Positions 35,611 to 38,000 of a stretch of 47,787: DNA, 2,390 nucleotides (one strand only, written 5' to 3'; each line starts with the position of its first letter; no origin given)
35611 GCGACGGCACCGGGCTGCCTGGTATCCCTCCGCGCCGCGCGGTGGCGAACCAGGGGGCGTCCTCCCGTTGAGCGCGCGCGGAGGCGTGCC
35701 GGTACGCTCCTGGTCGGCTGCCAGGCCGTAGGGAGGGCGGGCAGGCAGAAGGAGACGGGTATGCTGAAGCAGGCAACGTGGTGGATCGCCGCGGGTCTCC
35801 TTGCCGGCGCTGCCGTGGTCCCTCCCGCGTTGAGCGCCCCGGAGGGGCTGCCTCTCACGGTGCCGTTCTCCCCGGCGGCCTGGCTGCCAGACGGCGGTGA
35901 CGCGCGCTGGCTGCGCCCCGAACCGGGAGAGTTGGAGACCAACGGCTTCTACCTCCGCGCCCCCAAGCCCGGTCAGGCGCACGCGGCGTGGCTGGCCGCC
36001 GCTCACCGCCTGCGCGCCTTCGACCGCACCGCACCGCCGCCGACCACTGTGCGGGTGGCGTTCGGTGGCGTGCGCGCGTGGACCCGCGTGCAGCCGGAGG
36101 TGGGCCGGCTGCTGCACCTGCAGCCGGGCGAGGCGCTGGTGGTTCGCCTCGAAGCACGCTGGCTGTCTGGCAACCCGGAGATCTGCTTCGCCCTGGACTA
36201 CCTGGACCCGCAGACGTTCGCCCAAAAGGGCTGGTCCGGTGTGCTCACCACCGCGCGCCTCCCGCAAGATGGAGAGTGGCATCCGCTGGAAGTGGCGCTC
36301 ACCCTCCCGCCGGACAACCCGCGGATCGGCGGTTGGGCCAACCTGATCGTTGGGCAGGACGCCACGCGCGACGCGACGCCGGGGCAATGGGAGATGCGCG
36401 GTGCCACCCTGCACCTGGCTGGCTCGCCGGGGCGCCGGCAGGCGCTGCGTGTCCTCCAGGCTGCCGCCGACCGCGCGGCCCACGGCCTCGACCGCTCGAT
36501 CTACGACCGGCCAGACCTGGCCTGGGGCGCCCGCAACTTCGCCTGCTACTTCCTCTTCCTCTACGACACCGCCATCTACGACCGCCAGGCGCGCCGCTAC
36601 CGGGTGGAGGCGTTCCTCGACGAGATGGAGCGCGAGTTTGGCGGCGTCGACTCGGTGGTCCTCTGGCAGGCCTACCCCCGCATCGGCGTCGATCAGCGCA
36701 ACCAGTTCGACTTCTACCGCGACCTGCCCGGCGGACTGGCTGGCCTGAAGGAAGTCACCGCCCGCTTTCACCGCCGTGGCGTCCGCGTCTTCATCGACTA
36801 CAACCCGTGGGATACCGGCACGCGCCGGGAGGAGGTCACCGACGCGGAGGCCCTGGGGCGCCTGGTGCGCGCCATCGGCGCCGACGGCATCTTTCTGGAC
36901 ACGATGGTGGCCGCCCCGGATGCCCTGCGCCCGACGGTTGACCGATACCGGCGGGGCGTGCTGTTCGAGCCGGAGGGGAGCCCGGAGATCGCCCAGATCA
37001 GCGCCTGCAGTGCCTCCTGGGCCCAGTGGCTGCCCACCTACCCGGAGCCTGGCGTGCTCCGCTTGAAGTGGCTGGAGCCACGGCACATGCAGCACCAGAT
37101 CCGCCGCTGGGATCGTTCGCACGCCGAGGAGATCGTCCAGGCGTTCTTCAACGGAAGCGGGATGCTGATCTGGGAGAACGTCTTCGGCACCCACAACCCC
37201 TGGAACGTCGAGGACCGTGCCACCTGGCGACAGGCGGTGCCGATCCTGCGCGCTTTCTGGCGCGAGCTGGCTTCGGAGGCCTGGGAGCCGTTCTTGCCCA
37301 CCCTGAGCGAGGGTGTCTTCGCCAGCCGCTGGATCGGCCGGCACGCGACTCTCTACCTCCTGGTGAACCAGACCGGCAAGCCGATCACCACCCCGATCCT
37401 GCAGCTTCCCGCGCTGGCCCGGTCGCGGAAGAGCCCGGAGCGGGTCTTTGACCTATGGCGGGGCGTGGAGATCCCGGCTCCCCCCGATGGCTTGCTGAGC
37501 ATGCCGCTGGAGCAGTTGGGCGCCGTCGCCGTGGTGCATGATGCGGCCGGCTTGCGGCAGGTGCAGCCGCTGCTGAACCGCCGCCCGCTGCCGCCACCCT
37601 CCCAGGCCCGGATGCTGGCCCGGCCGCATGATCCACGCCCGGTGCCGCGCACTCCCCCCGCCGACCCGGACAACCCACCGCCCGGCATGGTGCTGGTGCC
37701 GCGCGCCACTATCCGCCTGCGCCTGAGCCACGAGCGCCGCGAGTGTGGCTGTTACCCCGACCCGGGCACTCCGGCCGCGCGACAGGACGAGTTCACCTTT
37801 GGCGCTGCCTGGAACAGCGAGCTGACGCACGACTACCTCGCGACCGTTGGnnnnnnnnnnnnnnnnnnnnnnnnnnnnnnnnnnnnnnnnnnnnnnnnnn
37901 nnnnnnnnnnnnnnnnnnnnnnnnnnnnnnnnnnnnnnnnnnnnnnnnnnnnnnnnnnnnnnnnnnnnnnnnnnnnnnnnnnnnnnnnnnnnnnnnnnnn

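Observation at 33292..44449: Seven-gene same-strand locus combining non-catalytic FGE-sulfatase-like domains, HEAT-repeat proteins, an O-acyltransferase and secreted CBM/GH-like enzymes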

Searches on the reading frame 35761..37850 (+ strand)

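Call 8: search_solved_structures(query=window:35761-37850:+, max_evalue=10, show_alignments=2)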
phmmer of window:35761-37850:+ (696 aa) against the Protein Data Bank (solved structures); distinct sequences matched with E-value up to 10: 2.
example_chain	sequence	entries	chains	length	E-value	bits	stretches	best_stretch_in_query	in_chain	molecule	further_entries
2l82_A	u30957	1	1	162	0.054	14.9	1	329-373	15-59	DESIGNED PROTEIN OR32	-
4k6c_A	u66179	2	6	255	1.2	10.5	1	322-375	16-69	Acetoacetyl-CoA reductase | Putative Acetoacetyl-CoA reductase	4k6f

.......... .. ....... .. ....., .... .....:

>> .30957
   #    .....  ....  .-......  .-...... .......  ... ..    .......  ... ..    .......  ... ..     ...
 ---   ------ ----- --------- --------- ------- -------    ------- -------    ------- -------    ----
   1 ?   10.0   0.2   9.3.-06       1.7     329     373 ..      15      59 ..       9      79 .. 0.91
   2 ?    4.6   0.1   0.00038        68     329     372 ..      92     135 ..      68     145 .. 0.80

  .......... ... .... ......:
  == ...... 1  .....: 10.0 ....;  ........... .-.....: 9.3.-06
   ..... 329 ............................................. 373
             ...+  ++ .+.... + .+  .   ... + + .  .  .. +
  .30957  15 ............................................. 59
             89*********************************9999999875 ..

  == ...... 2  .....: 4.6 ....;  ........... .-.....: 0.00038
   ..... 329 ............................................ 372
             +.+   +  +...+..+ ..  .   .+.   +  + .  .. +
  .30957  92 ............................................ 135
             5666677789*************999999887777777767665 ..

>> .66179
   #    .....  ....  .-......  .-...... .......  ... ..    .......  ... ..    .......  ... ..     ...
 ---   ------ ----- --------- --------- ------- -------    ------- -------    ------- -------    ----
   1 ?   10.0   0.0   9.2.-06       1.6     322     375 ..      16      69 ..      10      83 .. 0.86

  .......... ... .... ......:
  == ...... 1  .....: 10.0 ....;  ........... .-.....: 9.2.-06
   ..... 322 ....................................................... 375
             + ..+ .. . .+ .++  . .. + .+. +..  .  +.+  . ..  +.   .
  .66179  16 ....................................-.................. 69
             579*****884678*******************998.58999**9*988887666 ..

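Call 10: find_homologous_proteins(query=window:35761-37850:+, max_evalue=0.00001)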
Query window:35761-37850:+ (696 aa): 3048 proteins with E <= 0.00001 among 8000 candidates; the best 120 are listed.
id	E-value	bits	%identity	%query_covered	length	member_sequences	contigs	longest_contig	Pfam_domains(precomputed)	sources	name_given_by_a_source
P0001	0.0e+0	1622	100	100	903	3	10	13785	PF03781.23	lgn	-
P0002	4.3e-271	920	60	96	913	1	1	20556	PF03781.23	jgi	jgi:formylglycine-generating enzyme required for sulfatase activity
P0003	4.5e-269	913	61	95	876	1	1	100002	PF03781.23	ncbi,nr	ncbi:MAG: SUMF1/EgtB/PvdO family nonheme iron enzyme [Armatimonadetes bacterium]|nr:SUMF1/EgtB/PvdO 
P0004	1.1e-251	855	58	96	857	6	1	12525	PF03781.23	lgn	-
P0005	1.2e-218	746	54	94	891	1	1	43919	PF03781.23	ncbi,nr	ncbi:MAG TPA: SUMF1/EgtB/PvdO family nonheme iron enzyme [Chthonomonadales bacterium]|nr:SUMF1/EgtB/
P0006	2.6e-212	725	54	96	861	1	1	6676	PF03781.23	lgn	-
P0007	2.4e-209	715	53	95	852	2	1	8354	PF03781.23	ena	-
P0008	2.3e-207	709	52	94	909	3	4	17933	PF03781.23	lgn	-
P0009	4.1e-205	701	52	96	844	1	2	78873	PF03781.23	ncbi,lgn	-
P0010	1.7e-200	686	49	96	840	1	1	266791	PF03781.23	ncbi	-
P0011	1.1e-198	680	48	97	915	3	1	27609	PF03781.23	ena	-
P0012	1.1e-198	680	50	97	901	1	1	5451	PF03781.23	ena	-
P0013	3.4e-196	672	49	96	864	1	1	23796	PF03781.23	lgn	-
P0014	8.4e-196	671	50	96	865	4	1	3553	PF03781.23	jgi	-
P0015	1.7e-195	670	51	94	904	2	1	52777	PF03781.23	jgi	-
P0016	2.3e-195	669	50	94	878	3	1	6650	PF03781.23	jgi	jgi:iron(II)-dependent oxidoreductase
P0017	4.7e-195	668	49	95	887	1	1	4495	PF03781.23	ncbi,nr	ncbi:MAG: SUMF1/EgtB/PvdO family nonheme iron enzyme [Armatimonadetes bacterium]|nr:SUMF1/EgtB/PvdO 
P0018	1.7e-194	666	50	98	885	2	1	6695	PF03781.23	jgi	-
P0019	2.0e-190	653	48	94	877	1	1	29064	PF03781.23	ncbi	-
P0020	4.9e-190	652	48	97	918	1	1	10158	PF03781.23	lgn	-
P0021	6.1e-190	651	49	96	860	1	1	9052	PF03781.23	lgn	-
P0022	1.1e-188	647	47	100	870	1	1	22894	PF03781.23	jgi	jgi:formylglycine-generating enzyme required for sulfatase activity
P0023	1.2e-188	647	48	98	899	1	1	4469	PF03781.23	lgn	-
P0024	2.1e-188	646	48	94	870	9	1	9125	PF03781.23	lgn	-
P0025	8.4e-188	644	48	96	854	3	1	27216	PF03781.23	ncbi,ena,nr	ncbi:MAG: SUMF1/EgtB/PvdO family nonheme iron enzyme [Chthonomonadales bacterium]|nr:SUMF1/EgtB/PvdO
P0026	1.1e-187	644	48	93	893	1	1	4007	PF03781.23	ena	-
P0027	5.5e-187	641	47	97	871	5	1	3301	PF03781.23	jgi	jgi:formylglycine-generating enzyme required for sulfatase activity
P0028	8.7e-187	641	47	94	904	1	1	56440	PF03781.23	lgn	-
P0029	1.6e-185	637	48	95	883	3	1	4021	PF03781.23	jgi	-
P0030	5.0e-185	635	47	99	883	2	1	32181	PF03781.23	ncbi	-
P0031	5.6e-185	635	50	95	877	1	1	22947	PF03781.23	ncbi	-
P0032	3.4e-184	632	48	98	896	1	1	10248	PF03781.23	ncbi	-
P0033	6.9e-184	631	46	92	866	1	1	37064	PF03781.23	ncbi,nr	ncbi:MAG: SUMF1/EgtB/PvdO family nonheme iron enzyme [Candidatus Hydrogenedentes bacterium]|nr:SUMF1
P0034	3.6e-183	629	48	95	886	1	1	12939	PF03781.23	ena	-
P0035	3.6e-182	626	46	95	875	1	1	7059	PF03781.23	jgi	-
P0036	3.6e-182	626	46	98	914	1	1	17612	PF03781.23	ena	-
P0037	3.3e-181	622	47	94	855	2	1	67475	PF03781.23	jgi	-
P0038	6.3e-181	621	44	97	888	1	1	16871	PF03781.23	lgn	-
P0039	7.4e-181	621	45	97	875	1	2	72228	PF03781.23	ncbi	-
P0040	1.5e-179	617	45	95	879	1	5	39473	PF03781.23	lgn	-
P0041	6.7e-179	615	48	96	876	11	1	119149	PF03781.23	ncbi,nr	ncbi:MAG: SUMF1/EgtB/PvdO family nonheme iron enzyme [Armatimonadetes bacterium]|nr:SUMF1/EgtB/PvdO 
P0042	1.3e-178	614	46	95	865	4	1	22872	PF03781.23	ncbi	-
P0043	8.1e-178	611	50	83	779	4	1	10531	PF03781.23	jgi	jgi:formylglycine-generating enzyme required for sulfatase activity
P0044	9.7e-178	611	46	97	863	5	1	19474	PF03781.23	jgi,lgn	-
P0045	1.5e-177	610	46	95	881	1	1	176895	PF03781.23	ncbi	-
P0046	5.1e-177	609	54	79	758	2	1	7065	PF03781.23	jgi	-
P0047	1.0e-176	607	46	94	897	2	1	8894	PF03781.23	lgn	-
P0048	1.5e-176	607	45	94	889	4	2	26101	PF03781.23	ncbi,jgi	-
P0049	2.5e-176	606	44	93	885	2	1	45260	PF03781.23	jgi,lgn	-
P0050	6.0e-176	605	58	67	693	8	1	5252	PF03781.23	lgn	-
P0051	1.1e-175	604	48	94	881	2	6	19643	PF03781.23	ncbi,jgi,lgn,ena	-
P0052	1.8e-175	603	45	95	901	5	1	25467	PF03781.23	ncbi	-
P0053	2.7e-175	603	45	95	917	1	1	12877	PF03781.23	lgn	-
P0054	2.9e-175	603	45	98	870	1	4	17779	PF03781.23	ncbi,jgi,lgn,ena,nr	ncbi:MAG TPA: SUMF1/EgtB/PvdO family nonheme iron enzyme [Candidatus Hydrogenedentes bacterium]|nr:S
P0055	2.0e-174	600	45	91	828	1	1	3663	PF03781.23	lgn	-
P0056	3.1e-174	599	45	98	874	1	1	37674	PF03781.23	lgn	-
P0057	5.5e-174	598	46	93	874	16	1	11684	PF03781.23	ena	-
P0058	8.6e-174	598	45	95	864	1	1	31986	PF03781.23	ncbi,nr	ncbi:MAG: SUMF1/EgtB/PvdO family nonheme iron enzyme [Planctomycetes bacterium]|nr:SUMF1/EgtB/PvdO f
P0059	4.5e-173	595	56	68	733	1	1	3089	PF03781.23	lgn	-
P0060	2.7e-172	593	53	77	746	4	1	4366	PF03781.23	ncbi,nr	ncbi:MAG: hypothetical protein FJX75_27700, partial [Armatimonadetes bacterium]|nr:hypothetical prot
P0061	5.4e-172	592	45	94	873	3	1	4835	PF03781.23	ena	-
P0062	2.5e-171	590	44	94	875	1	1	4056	PF03781.23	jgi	-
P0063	4.7e-171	589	44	96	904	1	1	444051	PF03781.23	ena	-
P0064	6.7e-171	588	47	85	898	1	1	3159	PF03781.23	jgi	jgi:iron(II)-dependent oxidoreductase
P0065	3.6e-170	586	56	64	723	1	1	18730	PF03781.23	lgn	-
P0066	1.4e-169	584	45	98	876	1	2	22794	PF03781.23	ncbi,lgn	-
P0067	2.0e-169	583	47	92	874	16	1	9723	PF03781.23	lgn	-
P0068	3.3e-169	583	48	85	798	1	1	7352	PF03781.23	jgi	jgi:formylglycine-generating enzyme required for sulfatase activity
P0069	7.5e-169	582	44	96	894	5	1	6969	PF03781.23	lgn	-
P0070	2.2e-168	580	44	95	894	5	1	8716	PF03781.23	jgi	jgi:formylglycine-generating enzyme required for sulfatase activity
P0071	2.5e-168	580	44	95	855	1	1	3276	PF03781.23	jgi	jgi:hypothetical protein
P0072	2.5e-168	580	44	96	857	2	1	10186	PF03781.23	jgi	jgi:formylglycine-generating enzyme required for sulfatase activity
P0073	9.1e-168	578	43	96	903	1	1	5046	PF03781.23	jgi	jgi:gamma-glutamyl hercynylcysteine S-oxide synthase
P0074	1.4e-167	577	46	93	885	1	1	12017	PF03781.23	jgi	jgi:formylglycine-generating enzyme required for sulfatase activity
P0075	2.1e-167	577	44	100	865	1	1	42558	PF03781.23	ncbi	-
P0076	3.7e-167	576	46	94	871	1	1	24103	PF03781.23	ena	-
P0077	1.4e-166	574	45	91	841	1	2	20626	PF03781.23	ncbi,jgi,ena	-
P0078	1.6e-166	574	43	98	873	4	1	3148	PF03781.23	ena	-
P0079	3.2e-166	573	46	91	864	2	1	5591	PF03781.23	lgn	-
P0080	3.5e-166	573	41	94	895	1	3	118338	PF03781.23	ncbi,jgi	ncbi:MAG: formylglycine-generating enzyme family protein [Planctomycetota bacterium]|jgi:formylglyci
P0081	4.5e-166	572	43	98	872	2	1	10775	PF03781.23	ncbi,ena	-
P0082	5.7e-166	572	42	97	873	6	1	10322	PF03781.23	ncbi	-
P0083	7.4e-166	572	43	98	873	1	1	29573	PF03781.23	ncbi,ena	-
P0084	1.2e-165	571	44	96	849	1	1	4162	PF03781.23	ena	-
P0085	4.4e-165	569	44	91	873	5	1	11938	PF03781.23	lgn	-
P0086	4.6e-165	569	45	96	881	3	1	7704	PF03781.23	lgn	-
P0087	7.3e-165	568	44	94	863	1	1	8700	PF03781.23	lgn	-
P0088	1.4e-164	567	45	92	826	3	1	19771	PF03781.23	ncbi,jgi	jgi:hypothetical protein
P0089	3.8e-164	566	44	94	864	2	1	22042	PF03781.23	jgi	jgi:formylglycine-generating enzyme required for sulfatase activity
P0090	7.2e-164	565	43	93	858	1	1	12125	PF03781.23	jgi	-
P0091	9.4e-164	565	45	95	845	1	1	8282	PF03781.23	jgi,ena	-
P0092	3.6e-163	563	46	91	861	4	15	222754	PF03781.23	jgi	-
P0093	1.7e-162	561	43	97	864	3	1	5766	PF03781.23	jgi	jgi:hypothetical protein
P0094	3.2e-162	560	44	96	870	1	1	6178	PF03781.23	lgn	-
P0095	3.6e-162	559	43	98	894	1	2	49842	PF03781.23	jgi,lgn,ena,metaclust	metaclust:\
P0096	6.6e-162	559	47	84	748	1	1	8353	PF03781.23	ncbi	-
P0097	1.1e-161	558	43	96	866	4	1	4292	PF03781.23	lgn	-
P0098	2.0e-161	557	42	95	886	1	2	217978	PF03781.23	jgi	jgi:formylglycine-generating enzyme required for sulfatase activity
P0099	2.9e-161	556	41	97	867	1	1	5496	PF03781.23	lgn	-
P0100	3.1e-161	556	43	98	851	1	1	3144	PF03781.23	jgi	jgi:hypothetical protein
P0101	4.2e-161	556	42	91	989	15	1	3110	PF03781.23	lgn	-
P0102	1.1e-160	554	45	95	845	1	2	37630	PF03781.23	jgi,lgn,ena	-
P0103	1.3e-160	554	44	96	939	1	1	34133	PF03781.23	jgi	jgi:formylglycine-generating enzyme required for sulfatase activity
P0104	3.1e-159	550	43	98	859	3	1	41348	PF03781.23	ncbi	-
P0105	3.4e-159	550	45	95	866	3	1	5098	PF03781.23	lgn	-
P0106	5.1e-159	549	41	95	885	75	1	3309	PF03781.23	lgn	-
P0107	8.6e-159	548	43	98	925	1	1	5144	PF03781.23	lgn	-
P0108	1.4e-158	548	45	87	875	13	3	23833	PF03781.23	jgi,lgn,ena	-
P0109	4.0e-158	546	42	100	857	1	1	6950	PF03781.23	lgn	-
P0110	4.8e-158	546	45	95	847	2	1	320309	PF03781.23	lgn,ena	-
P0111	5.1e-158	546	43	98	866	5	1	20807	PF03781.23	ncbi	-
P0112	6.0e-158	545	43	96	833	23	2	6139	PF03781.23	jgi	jgi:formylglycine-generating enzyme required for sulfatase activity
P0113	2.3e-157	544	42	99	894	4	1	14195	PF03781.23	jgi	-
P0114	3.5e-157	543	44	96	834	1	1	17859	PF03781.23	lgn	-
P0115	3.5e-157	543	41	98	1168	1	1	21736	PF00532.28,PF13407.13,PF03781.23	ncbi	-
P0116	7.0e-157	542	44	95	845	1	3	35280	PF03781.23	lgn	-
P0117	1.3e-156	541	41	95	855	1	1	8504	PF03781.23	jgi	jgi:hypothetical protein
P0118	6.4e-156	539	44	95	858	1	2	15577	PF03781.23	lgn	-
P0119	6.4e-156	539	44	95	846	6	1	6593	PF03781.23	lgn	-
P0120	7.9e-156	538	43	98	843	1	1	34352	PF03781.23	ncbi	-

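Call 29: find_encoding_contigs(protein=P0002, flank=10000, max_places=3)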
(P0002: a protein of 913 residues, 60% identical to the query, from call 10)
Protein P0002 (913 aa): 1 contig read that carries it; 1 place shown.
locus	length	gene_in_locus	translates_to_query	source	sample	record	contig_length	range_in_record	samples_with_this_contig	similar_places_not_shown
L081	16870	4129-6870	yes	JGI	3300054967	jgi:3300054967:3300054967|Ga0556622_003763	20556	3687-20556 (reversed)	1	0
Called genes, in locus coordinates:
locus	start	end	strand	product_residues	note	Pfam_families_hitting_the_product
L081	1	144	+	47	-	?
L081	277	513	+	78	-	-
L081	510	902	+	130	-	PF01850:PIN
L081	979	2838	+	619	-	PF22680:Glyco_hydro_123_N_2, PF13320:GH123_cat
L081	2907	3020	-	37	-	-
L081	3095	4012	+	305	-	-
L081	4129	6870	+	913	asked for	PF03781:FGE-sulfatase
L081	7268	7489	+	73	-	-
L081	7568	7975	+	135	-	PF26549:Tricorn_N (faint), PF07676:PD40 (faint)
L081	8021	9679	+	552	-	PF02985:HEAT (faint), PF03130:HEAT_PBS (faint), PF12717:Cnd1 (faint), PF13513:HEAT_EZ (faint), PF00514:Arm (faint), PF13646:HEAT_2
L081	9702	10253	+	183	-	-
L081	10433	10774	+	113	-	PF01155:HypA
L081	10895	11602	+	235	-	PF02492:cobW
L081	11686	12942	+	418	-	PF01011:PQQ (faint), PF13360:PQQ_2, PF13570:Beta-prop_ACSF4 (weak), PF13360:PQQ_2, PF13570:Beta-prop_ACSF4 (weak)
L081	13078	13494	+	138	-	PF13240:Zn_Ribbon_1 (weak), PF24463:DUF7577 (weak)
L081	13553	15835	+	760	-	PF00390:malic, PF03949:Malic_M, PF01515:PTA_PTB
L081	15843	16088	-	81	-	-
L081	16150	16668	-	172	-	-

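Call 30: find_encoding_contigs(protein=P0004, flank=10000, max_places=3)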
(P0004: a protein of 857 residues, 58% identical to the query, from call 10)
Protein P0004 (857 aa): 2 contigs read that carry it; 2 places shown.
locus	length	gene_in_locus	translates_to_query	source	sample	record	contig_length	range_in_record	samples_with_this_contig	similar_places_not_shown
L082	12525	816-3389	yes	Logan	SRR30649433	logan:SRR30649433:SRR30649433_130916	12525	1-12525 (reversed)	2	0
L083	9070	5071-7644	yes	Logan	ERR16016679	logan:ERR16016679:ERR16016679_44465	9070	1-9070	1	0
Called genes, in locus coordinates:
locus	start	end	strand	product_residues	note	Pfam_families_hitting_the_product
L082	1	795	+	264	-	?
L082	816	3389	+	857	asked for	PF03781:FGE-sulfatase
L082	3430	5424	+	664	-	PF12439:GDE_N, PF06202:GDE_C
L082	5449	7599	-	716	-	-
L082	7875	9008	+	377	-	-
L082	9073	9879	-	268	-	PF00596:Aldolase_II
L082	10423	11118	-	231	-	PF25302:NADase_transloc, PF00754:F5_F8_type_C (weak)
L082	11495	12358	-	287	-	PF00072:Response_reg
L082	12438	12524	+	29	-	?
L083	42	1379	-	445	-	PF00884:Sulfatase, PF01663:Phosphodiest (weak), PF16347:SGSH_C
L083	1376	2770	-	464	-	PF04055:Radical_SAM, PF13186:SPASM, PF02810:SEC-C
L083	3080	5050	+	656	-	PF20581:DUF6785, PF20580:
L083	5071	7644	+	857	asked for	PF03781:FGE-sulfatase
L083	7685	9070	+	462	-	?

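Call 35: search_protein_families(library=pfam, proteins=[L081:3095-4012:+, L081:8021-9679:+, L083:3080-5050:+], max_evalue=0.1)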
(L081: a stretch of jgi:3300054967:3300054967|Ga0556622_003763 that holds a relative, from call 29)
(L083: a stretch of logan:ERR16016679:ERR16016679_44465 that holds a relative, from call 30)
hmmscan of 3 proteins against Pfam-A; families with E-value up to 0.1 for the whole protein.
L081:3095-4012:+ (305 aa): 0 families

L081:8021-9679:+ (552 aa): 11 families
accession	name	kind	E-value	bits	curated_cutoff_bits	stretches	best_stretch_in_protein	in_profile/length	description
PF13646.12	HEAT_2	-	9.7e-53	176.9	27.7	7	372-457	1-88/88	HEAT repeats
PF03130.22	HEAT_PBS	-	3.7e-19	67.4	20.9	3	326-351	2-27/27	PBS lyase HEAT-like repeat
PF02985.28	HEAT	-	1.8e-18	65.3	23.5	1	406-426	5-25/31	HEAT repeat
PF13513.12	HEAT_EZ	-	8.9e-13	48.9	27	1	406-426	33-53/55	HEAT-like repeat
PF00514.29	Arm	-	7.5e-12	45.3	20.6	0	406-426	17-37/41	Armadillo/beta-catenin-like repeat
PF12717.13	Cnd1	-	1.9e-08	35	26.4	0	406-472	26-98/162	non-SMC mitotic condensation complex subunit 1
PF01602.26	Adaptin_N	-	5.6e-05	22.3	37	1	378-469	87-187/524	Adaptin N terminal region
PF25786.1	HEAT_GCN1_C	-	0.0021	18.5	27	0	277-306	68-97/151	GCN1-like, C-terminal HEAT repeats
PF24993.1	GNC1_N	-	0.013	15.7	26.3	0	244-271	78-105/134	Stalled ribosome sensor GCN1 N-terminal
PF01347.28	Vitellogenin_N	-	0.026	13.6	24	0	252-361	469-584/590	Lipoprotein amino terminal region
PF10081.15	Abhydrolase_9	-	0.051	13.1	26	1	445-535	43-138/288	Alpha/beta-hydrolase family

L083:3080-5050:+ (656 aa): 2 families
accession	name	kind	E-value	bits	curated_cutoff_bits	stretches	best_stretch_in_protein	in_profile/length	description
PF20581.3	DUF6785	-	6.8e-171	569.6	25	1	21-523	1-498/498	Family of unknown function (DUF6785)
PF20580.3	DUF6784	-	3.2e-30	104.7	26.4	1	557-655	3-100/101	Domain of unknown function (DUF6784)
